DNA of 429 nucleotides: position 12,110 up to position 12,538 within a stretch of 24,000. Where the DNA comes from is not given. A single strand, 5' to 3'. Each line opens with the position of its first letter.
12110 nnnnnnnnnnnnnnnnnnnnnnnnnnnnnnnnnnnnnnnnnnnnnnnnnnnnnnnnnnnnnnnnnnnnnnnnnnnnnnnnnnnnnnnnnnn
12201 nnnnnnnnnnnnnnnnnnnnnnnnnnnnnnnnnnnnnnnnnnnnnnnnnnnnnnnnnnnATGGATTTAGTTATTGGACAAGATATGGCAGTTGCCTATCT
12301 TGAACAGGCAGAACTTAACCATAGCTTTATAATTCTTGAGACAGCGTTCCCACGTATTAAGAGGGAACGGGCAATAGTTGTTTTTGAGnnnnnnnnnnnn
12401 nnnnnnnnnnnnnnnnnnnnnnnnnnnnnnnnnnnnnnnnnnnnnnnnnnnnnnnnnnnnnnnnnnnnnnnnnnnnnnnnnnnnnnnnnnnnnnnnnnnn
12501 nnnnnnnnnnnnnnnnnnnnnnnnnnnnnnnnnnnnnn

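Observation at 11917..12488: Orphaned EncFtn-like cargo gene followed by only the last ~43 codons of its encapsulin shell gene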

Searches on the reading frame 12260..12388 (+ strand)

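Call 3: search_protein_families(library=pfam, proteins=[window:12260-12388:+], max_evalue=10)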
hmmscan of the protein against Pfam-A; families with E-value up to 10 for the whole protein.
window:12260-12388:+ (43 aa): 1 family
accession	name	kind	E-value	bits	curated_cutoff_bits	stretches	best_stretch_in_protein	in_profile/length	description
PF04454.18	Linocin_M18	-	0.00013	21.7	24.3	1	1-28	224-251/253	Encapsulating protein for peroxidase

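Call 4: search_protein_families(library=ncbifam, proteins=[window:12260-12388:+], max_evalue=10)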
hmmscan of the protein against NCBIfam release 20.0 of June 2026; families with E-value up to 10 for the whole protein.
window:12260-12388:+ (43 aa): 1 family
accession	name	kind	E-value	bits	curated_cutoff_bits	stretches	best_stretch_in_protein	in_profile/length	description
NF041155.2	encap_f1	equivalog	1.3e-11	44.4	100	1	1-42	220-261/261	family 1 encapsulin nanocompartment shell protein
